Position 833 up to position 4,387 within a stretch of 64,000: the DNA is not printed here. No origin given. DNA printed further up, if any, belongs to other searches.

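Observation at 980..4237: DnaX (tau) carries a roughly 550-aa coiled-coil and acidic FDF-repeat insertion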

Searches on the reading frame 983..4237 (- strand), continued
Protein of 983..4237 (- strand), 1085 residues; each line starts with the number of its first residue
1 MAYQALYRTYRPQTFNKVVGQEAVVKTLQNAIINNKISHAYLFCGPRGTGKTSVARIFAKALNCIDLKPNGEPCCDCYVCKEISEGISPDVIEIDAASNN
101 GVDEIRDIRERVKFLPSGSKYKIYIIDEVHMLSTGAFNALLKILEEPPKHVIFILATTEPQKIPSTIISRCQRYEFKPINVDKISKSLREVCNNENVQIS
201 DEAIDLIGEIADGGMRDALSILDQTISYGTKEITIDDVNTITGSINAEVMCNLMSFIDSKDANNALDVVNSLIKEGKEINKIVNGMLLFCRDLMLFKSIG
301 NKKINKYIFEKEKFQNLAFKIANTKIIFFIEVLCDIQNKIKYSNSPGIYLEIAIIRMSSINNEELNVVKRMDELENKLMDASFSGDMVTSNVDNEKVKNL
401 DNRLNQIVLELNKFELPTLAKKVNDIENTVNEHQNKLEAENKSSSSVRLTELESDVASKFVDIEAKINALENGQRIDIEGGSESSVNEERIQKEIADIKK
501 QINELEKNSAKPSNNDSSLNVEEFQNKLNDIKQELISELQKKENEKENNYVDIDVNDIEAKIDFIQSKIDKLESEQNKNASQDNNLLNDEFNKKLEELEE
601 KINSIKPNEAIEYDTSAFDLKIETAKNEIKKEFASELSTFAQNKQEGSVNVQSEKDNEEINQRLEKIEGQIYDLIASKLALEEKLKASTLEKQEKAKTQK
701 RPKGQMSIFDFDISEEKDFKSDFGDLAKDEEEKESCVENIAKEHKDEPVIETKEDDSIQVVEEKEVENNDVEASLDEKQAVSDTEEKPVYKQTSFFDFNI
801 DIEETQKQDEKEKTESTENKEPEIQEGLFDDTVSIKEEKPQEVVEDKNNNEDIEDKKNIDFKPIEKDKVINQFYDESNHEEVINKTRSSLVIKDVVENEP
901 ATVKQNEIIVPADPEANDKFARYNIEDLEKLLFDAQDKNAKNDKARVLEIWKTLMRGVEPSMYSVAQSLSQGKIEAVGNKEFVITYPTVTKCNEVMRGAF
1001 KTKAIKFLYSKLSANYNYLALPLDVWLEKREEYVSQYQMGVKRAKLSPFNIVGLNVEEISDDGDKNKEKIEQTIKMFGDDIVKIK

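Call 55: find_homologous_proteins(query=P0119, max_evalue=1e-10)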
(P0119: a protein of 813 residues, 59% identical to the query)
Query P0119 (813 aa): 8000 proteins with E <= 1e-10 among 8000 candidates; the best 120 are listed.
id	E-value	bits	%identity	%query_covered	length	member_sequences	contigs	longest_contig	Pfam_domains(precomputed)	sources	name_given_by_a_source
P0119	0.0e+0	1760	100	100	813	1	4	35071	PF12169.14,PF00004.36,PF13401.13,PF22608.3,PF05496.19,PF13177.13,PF07728.21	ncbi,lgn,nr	ncbi:MAG TPA: DNA polymerase III subunit gamma/tau [Acholeplasmataceae bacterium]|nr:DNA polymerase 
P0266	0.0e+0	1203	71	100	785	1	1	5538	PF12169.14,PF00004.36,PF13401.13,PF22608.3,PF05496.19,PF13177.13,PF07728.21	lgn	-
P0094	0.0e+0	1171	67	100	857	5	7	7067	PF13173.13,PF12169.14,PF00004.36,PF13401.13,PF22608.3,PF05496.19,PF13177.13,PF07728.21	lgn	-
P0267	0.0e+0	1040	58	100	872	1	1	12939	PF12169.14,PF00004.36,PF22608.3,PF21960.3,PF05496.19,PF13177.13,PF07728.21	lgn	-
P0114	0.0e+0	1038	58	100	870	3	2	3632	PF13173.13,PF12169.14,PF13604.13,PF00004.36,PF13401.13,PF22608.3,PF21960.3,PF05496.19,PF13177.13,PF07728.21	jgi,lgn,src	-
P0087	4.9e-274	930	56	100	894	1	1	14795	PF12169.14,PF00004.36,PF13401.13,PF22608.3,PF05496.19,PF13177.13,PF07728.21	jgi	jgi:DNA polymerase-3 subunit gamma/tau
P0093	3.3e-265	900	53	100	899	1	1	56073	PF12169.14,PF00004.36,PF22608.3,PF05496.19,PF13177.13,PF07728.21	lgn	-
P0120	3.0e-263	894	52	100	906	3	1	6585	PF13173.13,PF12169.14,PF00004.36,PF13401.13,PF22608.3,PF05496.19,PF13177.13,PF07728.21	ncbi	-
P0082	3.0e-262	891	53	100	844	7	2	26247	PF12169.14,PF06068.20,PF13604.13,PF00004.36,PF13401.13,PF22608.3,PF05496.19,PF13177.13,PF07728.21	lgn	-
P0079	7.5e-262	889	57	74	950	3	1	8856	PF13173.13,PF12169.14,PF00004.36,PF13401.13,PF22608.3,PF05496.19,PF13177.13,PF07728.21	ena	-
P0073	8.6e-262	889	50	100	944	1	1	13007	PF13173.13,PF12169.14,PF00004.36,PF13401.13,PF22608.3,PF05496.19,PF13177.13,PF07728.21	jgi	jgi:DNA polymerase-3 subunit gamma/tau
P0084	7.6e-261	886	52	100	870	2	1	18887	PF12169.14,PF00004.36,PF13401.13,PF22608.3,PF21960.3,PF05496.19,PF13177.13,PF07728.21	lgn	-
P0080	9.6e-261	886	53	100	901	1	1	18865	PF12169.14,PF00004.36,PF13401.13,PF22608.3,PF21960.3,PF05496.19,PF13177.13,PF07728.21,PF13191.13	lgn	-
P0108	1.0e-260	886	54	100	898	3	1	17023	PF13173.13,PF12169.14,PF00004.36,PF13401.13,PF22608.3,PF21960.3,PF05496.19,PF13177.13,PF07728.21,PF13191.13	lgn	-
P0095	2.2e-256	871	53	100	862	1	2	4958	PF12169.14,PF00004.36,PF13401.13,PF22608.3,PF05496.19,PF13177.13,PF07728.21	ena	-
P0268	1.4e-254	865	53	100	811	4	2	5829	PF12169.14,PF00004.36,PF13401.13,PF22608.3,PF05496.19,PF13177.13,PF07728.21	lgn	-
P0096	2.8e-253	861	53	78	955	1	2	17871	PF13173.13,PF12169.14,PF00004.36,PF22608.3,PF05496.19,PF13177.13,PF07728.21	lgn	-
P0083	8.7e-253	859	52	100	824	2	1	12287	PF13173.13,PF12169.14,PF16193.12,PF13604.13,PF00004.36,PF13401.13,PF22608.3,PF21960.3,PF05496.19,PF13177.13,PF07728.21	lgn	-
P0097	1.7e-252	858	52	100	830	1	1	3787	PF13173.13,PF12169.14,PF00004.36,PF13401.13,PF13238.13,PF22608.3,PF05496.19,PF13177.13,PF07728.21,PF20720.4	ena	-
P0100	4.0e-251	854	53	100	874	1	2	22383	PF12169.14,PF00004.36,PF13401.13,PF22608.3,PF05496.19,PF13177.13,PF07728.21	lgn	-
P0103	9.0e-251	853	53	100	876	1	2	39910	PF12169.14,PF00004.36,PF13401.13,PF22608.3,PF05496.19,PF13177.13,PF07728.21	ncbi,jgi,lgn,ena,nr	ncbi:MAG: DNA polymerase III subunit gamma/tau [Bacilli bacterium]|jgi:DNA polymerase-3 subunit gamm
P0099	9.6e-251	853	53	100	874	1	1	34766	PF12169.14,PF00004.36,PF13401.13,PF22608.3,PF05496.19,PF13177.13,PF07728.21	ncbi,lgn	-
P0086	4.4e-250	850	52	100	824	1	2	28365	PF12169.14,PF00004.36,PF13401.13,PF22608.3,PF13177.13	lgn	-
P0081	3.6e-246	837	51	100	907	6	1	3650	PF12169.14,PF00004.36,PF13401.13,PF22608.3,PF21960.3,PF05496.19,PF13177.13,PF07728.21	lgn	-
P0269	4.2e-244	831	49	100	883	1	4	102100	PF12169.14,PF13604.13,PF00004.36,PF13401.13,PF22608.3,PF21960.3,PF05496.19,PF13177.13,PF07728.21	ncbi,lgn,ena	-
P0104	1.5e-243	829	50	100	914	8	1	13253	PF12169.14,PF13604.13,PF00004.36,PF13401.13,PF22608.3,PF05496.19,PF13177.13,PF07728.21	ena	-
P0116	3.2e-243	828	56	68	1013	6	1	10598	PF13173.13,PF12169.14,PF06068.20,PF00004.36,PF13401.13,PF22608.3,PF21960.3,PF05496.19,PF13177.13,PF07728.21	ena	-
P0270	7.4e-243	826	56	69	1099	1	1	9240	PF13173.13,PF12169.14,PF00004.36,PF13401.13,PF22608.3,PF21960.3,PF05496.19,PF13177.13,PF07728.21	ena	-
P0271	2.4e-242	825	56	69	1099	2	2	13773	PF13173.13,PF12169.14,PF00004.36,PF13401.13,PF22608.3,PF21960.3,PF05496.19,PF13177.13,PF07728.21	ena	-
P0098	9.3e-242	823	55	71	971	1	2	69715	PF13173.13,PF12169.14,PF06068.20,PF00004.36,PF13401.13,PF22608.3,PF21960.3,PF05496.19,PF13177.13,PF07728.21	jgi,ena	-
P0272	6.5e-241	820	56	69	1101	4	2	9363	PF13173.13,PF12169.14,PF00004.36,PF13401.13,PF22608.3,PF21960.3,PF05496.19,PF13177.13,PF07728.21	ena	-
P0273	2.8e-240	818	56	69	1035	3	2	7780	PF13173.13,PF12169.14,PF00004.36,PF13401.13,PF22608.3,PF21960.3,PF05496.19,PF13177.13,PF07728.21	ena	-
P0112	2.9e-240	818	57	69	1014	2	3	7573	PF13173.13,PF12169.14,PF06068.20,PF00004.36,PF13401.13,PF22608.3,PF21960.3,PF05496.19,PF13177.13,PF07728.21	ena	-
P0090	3.4e-239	814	49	100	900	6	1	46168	PF12169.14,PF00004.36,PF13401.13,PF22608.3,PF21960.3,PF05496.19,PF13177.13,PF07728.21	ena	-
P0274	1.5e-238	812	49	100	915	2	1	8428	PF12169.14,PF00004.36,PF13401.13,PF22608.3,PF05496.19,PF13177.13,PF07728.21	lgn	-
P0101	2.2e-238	812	67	52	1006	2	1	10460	PF12169.14,PF13604.13,PF00004.36,PF13401.13,PF22608.3,PF05496.19,PF13177.13,PF07728.21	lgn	-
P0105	1.5e-237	809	48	100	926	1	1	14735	PF12169.14,PF13604.13,PF00004.36,PF13401.13,PF22608.3,PF21960.3,PF05496.19,PF13177.13,PF07728.21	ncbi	-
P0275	3.3e-237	808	55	71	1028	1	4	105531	PF13173.13,PF12169.14,PF06068.20,PF13604.13,PF00004.36,PF13401.13,PF22608.3,PF21960.3,PF05496.19,PF13177.13,PF07728.21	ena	-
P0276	3.4e-237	808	56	69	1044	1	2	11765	PF13173.13,PF12169.14,PF00004.36,PF13401.13,PF22608.3,PF21960.3,PF05496.19,PF13177.13,PF07728.21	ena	-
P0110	4.4e-236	804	55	71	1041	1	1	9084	PF13173.13,PF12169.14,PF06068.20,PF00004.36,PF13401.13,PF22608.3,PF21960.3,PF05496.19,PF13177.13,PF07728.21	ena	-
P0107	2.1e-235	802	56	68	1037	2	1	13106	PF13173.13,PF12169.14,PF00004.36,PF13401.13,PF22608.3,PF21960.3,PF05496.19,PF13177.13,PF07728.21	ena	-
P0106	2.9e-235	801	47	100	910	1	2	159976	PF12169.14,PF00004.36,PF13401.13,PF22608.3,PF05496.19,PF13177.13,PF07728.21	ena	-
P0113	3.9e-235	801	54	71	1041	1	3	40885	PF13173.13,PF12169.14,PF00004.36,PF13401.13,PF22608.3,PF21960.3,PF05496.19,PF13177.13,PF07728.21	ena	-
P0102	9.0e-235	800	55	71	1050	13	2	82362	PF13173.13,PF12169.14,PF00004.36,PF13401.13,PF22608.3,PF21960.3,PF05496.19,PF13177.13,PF07728.21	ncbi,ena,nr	ncbi:MAG: DNA polymerase III subunit gamma/tau [Bacilli bacterium]|nr:DNA polymerase III subunit gam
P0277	1.8e-233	795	56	69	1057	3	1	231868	PF13173.13,PF12169.14,PF00004.36,PF13401.13,PF22608.3,PF21960.3,PF05496.19,PF13177.13,PF07728.21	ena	-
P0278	6.3e-233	794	55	68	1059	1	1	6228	PF13173.13,PF12169.14,PF13604.13,PF00004.36,PF13401.13,PF22608.3,PF21960.3,PF05496.19,PF13177.13,PF07728.21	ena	-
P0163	1.0e-232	793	55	68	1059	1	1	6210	PF13173.13,PF12169.14,PF13604.13,PF00004.36,PF13401.13,PF22608.3,PF21960.3,PF05496.19,PF13177.13,PF07728.21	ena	-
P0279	1.2e-232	793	55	68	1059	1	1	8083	PF13173.13,PF12169.14,PF13604.13,PF00004.36,PF13401.13,PF22608.3,PF21960.3,PF05496.19,PF13177.13,PF07728.21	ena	-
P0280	2.3e-232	792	55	68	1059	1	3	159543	PF12169.14,PF13604.13,PF00004.36,PF13401.13,PF22608.3,PF21960.3,PF05496.19,PF13177.13,PF07728.21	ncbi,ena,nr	ncbi:MAG: DNA polymerase III subunit gamma/tau [Bacilli bacterium]|nr:DNA polymerase III subunit gam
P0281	1.1e-231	790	55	68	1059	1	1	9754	PF13173.13,PF12169.14,PF13604.13,PF00004.36,PF13401.13,PF22608.3,PF21960.3,PF05496.19,PF13177.13,PF07728.21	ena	-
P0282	1.5e-231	789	55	68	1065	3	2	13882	PF13173.13,PF12169.14,PF13604.13,PF00004.36,PF13401.13,PF22608.3,PF21960.3,PF05496.19,PF13177.13,PF07728.21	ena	-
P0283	1.7e-231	789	55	68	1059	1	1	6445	PF13173.13,PF12169.14,PF13604.13,PF00004.36,PF13401.13,PF22608.3,PF21960.3,PF05496.19,PF13177.13,PF07728.21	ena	-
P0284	2.8e-231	788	56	68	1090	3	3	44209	PF13173.13,PF12169.14,PF00004.36,PF13401.13,PF22608.3,PF21960.3,PF05496.19,PF13177.13,PF07728.21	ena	-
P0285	4.0e-231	788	55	68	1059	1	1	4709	PF13173.13,PF12169.14,PF00004.36,PF13401.13,PF22608.3,PF21960.3,PF05496.19,PF13177.13,PF07728.21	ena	-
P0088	9.4e-231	786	47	100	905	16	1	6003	PF12169.14,PF00004.36,PF13401.13,PF22608.3,PF05496.19,PF13177.13,PF07728.21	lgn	-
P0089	3.2e-230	785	49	100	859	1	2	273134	PF12169.14,PF00004.36,PF13401.13,PF22608.3,PF21960.3,PF05496.19,PF13177.13,PF07728.21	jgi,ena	-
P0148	2.1e-228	779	-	-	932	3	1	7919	PF12169.14,PF00004.36,PF13401.13,PF22608.3,PF05496.19,PF13177.13,PF07728.21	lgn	-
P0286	3.4e-228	778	49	100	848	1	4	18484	PF12169.14,PF06068.20,PF00004.36,PF13401.13,PF22608.3,PF05496.19,PF13177.13,PF07728.21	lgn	-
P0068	5.2e-228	777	59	57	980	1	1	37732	PF12169.14,PF00004.36,PF13401.13,PF22608.3,PF05496.19,PF13177.13,PF07728.21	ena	-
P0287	1.4e-225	769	47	100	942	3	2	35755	PF13173.13,PF12169.14,PF00004.36,PF13401.13,PF22608.3,PF05496.19,PF13177.13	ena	-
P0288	5.0e-225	768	54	66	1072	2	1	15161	PF13173.13,PF12169.14,PF00004.36,PF13401.13,PF22608.3,PF21960.3,PF13177.13,PF07728.21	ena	-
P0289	7.6e-225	767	48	100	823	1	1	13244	PF12169.14,PF00004.36,PF13401.13,PF22608.3,PF05496.19,PF13177.13,PF07728.21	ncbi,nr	ncbi:MAG: DNA polymerase III subunit gamma/tau [Bacilli bacterium]|nr:DNA polymerase III subunit gam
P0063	2.2e-224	765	58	57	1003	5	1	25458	PF12169.14,PF00004.36,PF13401.13,PF22608.3,PF05496.19,PF13177.13,PF07728.21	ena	-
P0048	1.1e-222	760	44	100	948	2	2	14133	PF12169.14,PF00004.36,PF13401.13,PF22608.3,PF05496.19,PF13177.13,PF07728.21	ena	-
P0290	1.8e-222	759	47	100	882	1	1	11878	PF12169.14,PF00004.36,PF13401.13,PF22608.3,PF05496.19,PF13177.13,PF07728.21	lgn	-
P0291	7.3e-221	754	55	63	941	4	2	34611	PF12169.14,PF00004.36,PF13401.13,PF22608.3,PF05496.19,PF13177.13,PF07728.21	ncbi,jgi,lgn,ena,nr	ncbi:MAG: DNA polymerase III subunit gamma/tau [Bacilli bacterium]|nr:DNA polymerase III subunit gam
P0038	1.7e-220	753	45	100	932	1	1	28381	PF12169.14,PF00004.36,PF13401.13,PF22608.3,PF05496.19,PF13177.13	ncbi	-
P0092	2.3e-220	752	48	100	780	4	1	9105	PF12169.14,PF00004.36,PF22608.3,PF05496.19,PF13177.13,PF07728.21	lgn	-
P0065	7.9e-220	750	44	100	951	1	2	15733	PF12169.14,PF00004.36,PF13401.13,PF22608.3,PF05496.19,PF13177.13,PF07728.21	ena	-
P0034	1.3e-219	750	57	61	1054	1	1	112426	PF12169.14,PF00004.36,PF22608.3,PF21960.3,PF05496.19,PF13177.13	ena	-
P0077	2.0e-219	749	56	62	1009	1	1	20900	PF12169.14,PF00004.36,PF13401.13,PF22608.3,PF05496.19,PF13177.13,PF07728.21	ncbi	-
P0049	3.5e-219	748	49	70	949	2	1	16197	PF12169.14,PF00004.36,PF13401.13,PF22608.3,PF21960.3,PF05496.19,PF13177.13,PF07728.21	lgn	-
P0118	5.2e-219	748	50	73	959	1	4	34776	PF12169.14,PF00004.36,PF13401.13,PF22608.3,PF05496.19,PF13177.13,PF07728.21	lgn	-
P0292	4.3e-218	745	51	66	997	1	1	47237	PF12169.14,PF00004.36,PF13401.13,PF22608.3,PF05496.19,PF13177.13,PF07728.21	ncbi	-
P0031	5.3e-218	744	56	64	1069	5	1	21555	PF12169.14,PF00004.36,PF13401.13,PF22608.3,PF21960.3,PF05496.19,PF13177.13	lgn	-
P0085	1.0e-217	743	56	64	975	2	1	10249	PF12169.14,PF25361.2,PF00004.36,PF13401.13,PF22608.3,PF05496.19,PF13177.13,PF07728.21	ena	-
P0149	1.1e-217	743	60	55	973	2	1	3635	PF12169.14,PF00004.36,PF13401.13,PF22608.3,PF05496.19,PF13177.13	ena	-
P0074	1.6e-217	743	56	63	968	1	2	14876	PF12169.14,PF00004.36,PF22608.3,PF05496.19,PF13177.13,PF07728.21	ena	-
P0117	3.3e-217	742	52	66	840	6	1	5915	PF12169.14,PF00004.36,PF22608.3,PF05496.19,PF13177.13,PF07728.21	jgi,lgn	jgi:DNA polymerase-3 subunit gamma/tau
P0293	1.7e-216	739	48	100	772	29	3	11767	PF12169.14,PF00004.36,PF13401.13,PF22608.3,PF05496.19,PF13177.13,PF07728.21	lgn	-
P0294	2.6e-216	739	53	66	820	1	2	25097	PF12169.14,PF00004.36,PF13401.13,PF22608.3,PF05496.19,PF13177.13,PF07728.21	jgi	jgi:DNA polymerase III subunit gamma/tau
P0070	4.8e-216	738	44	99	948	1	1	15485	PF12169.14,PF00004.36,PF13401.13,PF22608.3,PF05496.19,PF13177.13,PF07728.21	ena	-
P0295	5.5e-216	738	60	55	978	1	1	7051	PF12169.14,PF00004.36,PF13401.13,PF22608.3,PF05496.19,PF13177.13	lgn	-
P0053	7.3e-216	737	44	100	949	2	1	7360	PF12169.14,PF00004.36,PF22608.3,PF13177.13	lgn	-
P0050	1.2e-215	736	58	58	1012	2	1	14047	PF12169.14,PF00004.36,PF13401.13,PF22608.3,PF05496.19,PF13177.13,PF07728.21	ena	-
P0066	3.7e-215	735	61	52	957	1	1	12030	PF12169.14,PF00004.36,PF22608.3,PF21960.3,PF05496.19,PF13177.13,PF07728.21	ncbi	-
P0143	4.9e-215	734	47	100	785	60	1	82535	PF12169.14,PF13604.13,PF00004.36,PF13401.13,PF22608.3,PF05496.19,PF13177.13,PF07728.21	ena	-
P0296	4.9e-215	734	44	100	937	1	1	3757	PF12169.14,PF00004.36,PF13401.13,PF22608.3,PF05496.19,PF13177.13,PF07728.21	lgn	-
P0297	6.1e-215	734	60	55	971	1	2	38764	PF12169.14,PF00004.36,PF13401.13,PF22608.3,PF05496.19,PF13177.13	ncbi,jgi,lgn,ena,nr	ncbi:MAG TPA: DNA polymerase III subunit gamma/tau [Acholeplasmatales bacterium]|nr:DNA polymerase I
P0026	7.5e-215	734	64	52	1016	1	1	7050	PF12169.14,PF00004.36,PF13401.13,PF22608.3,PF05496.19,PF13177.13,PF07728.21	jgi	-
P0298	8.7e-215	734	48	100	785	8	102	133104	PF12169.14,PF13604.13,PF00004.36,PF13401.13,PF22608.3,PF05496.19,PF13177.13,PF07728.21,PF13191.13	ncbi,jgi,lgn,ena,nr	ncbi:MAG TPA: DNA polymerase III subunit gamma/tau [Acholeplasmataceae bacterium]|jgi:DNA polymerase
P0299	1.0e-214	733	48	100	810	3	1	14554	PF12169.14,PF00004.36,PF13401.13,PF22608.3,PF05496.19,PF13177.13,PF07728.21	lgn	-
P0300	1.3e-214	733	41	100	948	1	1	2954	PF12169.14,PF00004.36,PF22608.3,PF05496.19,PF13177.13,PF07728.21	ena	-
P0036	2.0e-214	732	56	61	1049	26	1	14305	PF12169.14,PF00004.36,PF13401.13,PF22608.3,PF05496.19,PF13177.13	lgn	-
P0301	2.8e-214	732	-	-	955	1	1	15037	PF12169.14,PF00004.36,PF13401.13,PF22608.3,PF05496.19,PF13177.13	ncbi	-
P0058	3.6e-214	732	61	52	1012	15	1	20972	PF12169.14,PF00004.36,PF13401.13,PF22608.3,PF05496.19,PF13177.13,PF07728.21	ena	-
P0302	5.1e-214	731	40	100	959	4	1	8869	PF12169.14,PF00004.36,PF13401.13,PF22608.3,PF05496.19,PF13177.13,PF07728.21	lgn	-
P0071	6.8e-214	731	44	100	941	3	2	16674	PF12169.14,PF00004.36,PF22608.3,PF21960.3,PF05496.19,PF13177.13,PF07728.21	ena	-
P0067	7.3e-214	731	53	68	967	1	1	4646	PF12169.14,PF00004.36,PF13401.13,PF22608.3,PF21960.3,PF05496.19,PF13177.13,PF07728.21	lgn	-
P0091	8.6e-214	730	64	52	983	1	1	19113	PF12169.14,PF00004.36,PF22608.3,PF05496.19,PF13177.13,PF07728.21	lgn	-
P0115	9.4e-214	730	47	100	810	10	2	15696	PF12169.14,PF00004.36,PF13401.13,PF22608.3,PF05496.19,PF13177.13,PF07728.21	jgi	-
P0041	1.1e-213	730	43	100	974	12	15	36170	PF12169.14,PF25361.2,PF00004.36,PF13401.13,PF22608.3,PF13177.13,PF07728.21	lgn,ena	-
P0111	2.1e-213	729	58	61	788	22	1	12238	PF12169.14,PF00004.36,PF13401.13,PF22608.3,PF05496.19,PF13177.13,PF07728.21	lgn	-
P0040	1.6e-212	726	49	69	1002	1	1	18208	PF12169.14,PF00004.36,PF13401.13,PF22608.3,PF21960.3,PF13177.13,PF07728.21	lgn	-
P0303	2.3e-212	726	45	100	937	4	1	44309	PF12169.14,PF00004.36,PF13401.13,PF22608.3,PF05496.19,PF13177.13,PF07728.21,PF13191.13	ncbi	-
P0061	3.1e-212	725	58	59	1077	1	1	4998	PF12169.14,PF00004.36,PF13401.13,PF22608.3,PF21960.3,PF05496.19,PF13177.13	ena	-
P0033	3.9e-212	725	63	52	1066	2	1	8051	PF12169.14,PF00004.36,PF22608.3,PF21960.3,PF05496.19,PF13177.13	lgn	-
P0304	6.8e-212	724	49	68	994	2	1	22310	PF12169.14,PF00004.36,PF13401.13,PF22608.3,PF05496.19,PF13177.13,PF07728.21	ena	-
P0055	1.0e-211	723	50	68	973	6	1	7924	PF12169.14,PF25361.2,PF00004.36,PF13401.13,PF22608.3,PF21960.3,PF05496.19,PF13177.13,PF07728.21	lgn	-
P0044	1.5e-211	723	62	52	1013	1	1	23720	PF12169.14,PF00004.36,PF13401.13,PF22608.3,PF05496.19,PF13177.13,PF07728.21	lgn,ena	-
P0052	1.6e-211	723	50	70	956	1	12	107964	PF12169.14,PF25361.2,PF00004.36,PF22608.3,PF05496.19,PF13177.13,PF07728.21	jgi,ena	-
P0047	1.8e-211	723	58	57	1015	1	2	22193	PF12169.14,PF00004.36,PF13401.13,PF22608.3,PF05496.19,PF13177.13,PF07728.21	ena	-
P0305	1.9e-211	723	50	68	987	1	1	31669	PF13173.13,PF12169.14,PF00004.36,PF22608.3,PF05496.19,PF13177.13,PF07728.21,PF03215.22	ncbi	-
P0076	7.4e-211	721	43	100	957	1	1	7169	PF12169.14,PF00004.36,PF22608.3,PF05496.19,PF13177.13,PF07728.21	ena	-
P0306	1.7e-210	720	46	100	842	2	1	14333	PF12169.14,PF00004.36,PF13401.13,PF22608.3,PF05496.19,PF13177.13,PF07728.21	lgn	-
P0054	1.8e-210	719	49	68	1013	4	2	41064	PF12169.14,PF00004.36,PF13401.13,PF22608.3,PF13177.13,PF07728.21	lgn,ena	-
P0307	2.1e-210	719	46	100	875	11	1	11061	PF12169.14,PF00004.36,PF13401.13,PF22608.3,PF05496.19,PF13177.13,PF07728.21,PF13191.13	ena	-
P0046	2.3e-210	719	44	100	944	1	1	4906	PF12169.14,PF00004.36,PF13401.13,PF22608.3,PF05496.19,PF13177.13,PF07728.21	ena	-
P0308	2.6e-210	719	49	69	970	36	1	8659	PF12169.14,PF00004.36,PF13401.13,PF22608.3,PF05496.19,PF13177.13,PF07728.21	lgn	-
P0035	3.2e-210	719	59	56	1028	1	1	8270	PF12169.14,PF00004.36,PF13401.13,PF22608.3,PF05496.19,PF13177.13,PF07728.21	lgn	-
